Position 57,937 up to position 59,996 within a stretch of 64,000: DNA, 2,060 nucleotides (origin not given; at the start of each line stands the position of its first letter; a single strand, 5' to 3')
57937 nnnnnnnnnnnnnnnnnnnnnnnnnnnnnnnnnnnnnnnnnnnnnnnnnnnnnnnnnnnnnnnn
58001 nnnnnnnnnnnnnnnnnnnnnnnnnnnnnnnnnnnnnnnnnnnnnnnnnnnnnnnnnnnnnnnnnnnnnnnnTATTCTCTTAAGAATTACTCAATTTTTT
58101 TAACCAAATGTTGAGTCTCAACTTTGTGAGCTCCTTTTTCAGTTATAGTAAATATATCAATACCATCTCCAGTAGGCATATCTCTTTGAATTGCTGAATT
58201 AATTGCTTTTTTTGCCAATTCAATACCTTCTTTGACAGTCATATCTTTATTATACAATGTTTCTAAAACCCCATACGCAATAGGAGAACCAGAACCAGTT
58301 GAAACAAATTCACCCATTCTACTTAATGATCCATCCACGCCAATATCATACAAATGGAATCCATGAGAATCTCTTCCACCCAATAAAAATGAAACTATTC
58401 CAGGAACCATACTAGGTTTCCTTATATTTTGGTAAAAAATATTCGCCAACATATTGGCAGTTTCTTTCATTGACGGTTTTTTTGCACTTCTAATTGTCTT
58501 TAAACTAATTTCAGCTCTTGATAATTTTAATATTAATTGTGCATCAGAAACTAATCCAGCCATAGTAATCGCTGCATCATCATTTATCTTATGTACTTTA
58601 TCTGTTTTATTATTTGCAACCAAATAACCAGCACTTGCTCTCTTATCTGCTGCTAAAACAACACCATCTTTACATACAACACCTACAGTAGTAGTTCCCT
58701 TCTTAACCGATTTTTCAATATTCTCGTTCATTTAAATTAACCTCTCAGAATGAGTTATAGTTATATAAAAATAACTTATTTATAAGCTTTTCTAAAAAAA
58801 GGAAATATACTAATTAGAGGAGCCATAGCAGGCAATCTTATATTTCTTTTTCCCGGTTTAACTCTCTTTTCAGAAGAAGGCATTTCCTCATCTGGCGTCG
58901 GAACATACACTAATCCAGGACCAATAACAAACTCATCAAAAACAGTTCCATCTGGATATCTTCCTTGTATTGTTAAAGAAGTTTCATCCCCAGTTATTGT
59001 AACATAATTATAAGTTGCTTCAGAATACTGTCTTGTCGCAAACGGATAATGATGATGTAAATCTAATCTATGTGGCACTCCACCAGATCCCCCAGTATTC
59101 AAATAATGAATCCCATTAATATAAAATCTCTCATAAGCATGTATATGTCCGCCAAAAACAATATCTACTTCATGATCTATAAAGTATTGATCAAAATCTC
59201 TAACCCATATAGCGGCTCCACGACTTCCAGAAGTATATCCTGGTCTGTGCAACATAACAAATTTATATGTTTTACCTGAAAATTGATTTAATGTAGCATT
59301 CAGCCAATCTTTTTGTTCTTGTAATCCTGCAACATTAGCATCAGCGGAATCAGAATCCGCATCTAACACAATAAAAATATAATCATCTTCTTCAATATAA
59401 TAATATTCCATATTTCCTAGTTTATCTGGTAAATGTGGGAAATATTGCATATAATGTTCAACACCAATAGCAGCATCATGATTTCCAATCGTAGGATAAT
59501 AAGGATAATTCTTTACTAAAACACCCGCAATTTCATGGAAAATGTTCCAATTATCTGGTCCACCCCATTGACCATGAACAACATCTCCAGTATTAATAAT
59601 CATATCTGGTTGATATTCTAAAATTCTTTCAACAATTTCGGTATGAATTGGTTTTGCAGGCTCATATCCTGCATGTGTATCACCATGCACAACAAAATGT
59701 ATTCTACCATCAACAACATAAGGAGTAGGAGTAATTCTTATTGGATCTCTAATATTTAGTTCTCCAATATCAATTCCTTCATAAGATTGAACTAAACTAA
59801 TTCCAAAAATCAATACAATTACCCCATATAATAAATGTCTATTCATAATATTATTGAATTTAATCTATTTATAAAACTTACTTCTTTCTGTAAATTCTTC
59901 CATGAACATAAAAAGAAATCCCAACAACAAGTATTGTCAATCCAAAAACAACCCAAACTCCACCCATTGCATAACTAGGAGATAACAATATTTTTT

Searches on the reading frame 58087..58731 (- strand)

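Call 6: search_protein_families(library=pfam, proteins=[window:58087-58731:-], max_evalue=1)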
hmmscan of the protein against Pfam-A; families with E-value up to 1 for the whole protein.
window:58087-58731:- (214 aa): 2 families
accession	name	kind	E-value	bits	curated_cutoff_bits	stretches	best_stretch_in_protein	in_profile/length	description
PF00227.31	Proteasome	-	1.2e-50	172.2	22.4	1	9-196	1-189/189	Proteasome subunit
PF22317.1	PolB_N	-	0.22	12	27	1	150-175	13-38/54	DNA polymerase II small subunit, N-terminal domain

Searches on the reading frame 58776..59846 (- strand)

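Call 6: search_protein_families(library=pfam, proteins=[window:58776-59846:-], max_evalue=1)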
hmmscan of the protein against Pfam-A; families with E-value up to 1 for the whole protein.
window:58776-59846:- (356 aa): 4 families
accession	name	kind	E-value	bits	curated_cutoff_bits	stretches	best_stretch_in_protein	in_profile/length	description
PF00149.33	Metallophos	-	2.7e-14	54.5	21.5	1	50-238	2-191/191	Calcineurin-like phosphoesterase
PF12850.12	Metallophos_2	-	5.7e-08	33.3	27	1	51-257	3-138/154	Calcineurin-like phosphoesterase superfamily domain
PF06208.17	BDV_G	-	0.042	12.7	27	1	237-289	353-405/483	Borna disease virus G protein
PF01896.25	DNA_primase_S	-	0.08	13.7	26.8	1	203-247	46-82/163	DNA primase small subunit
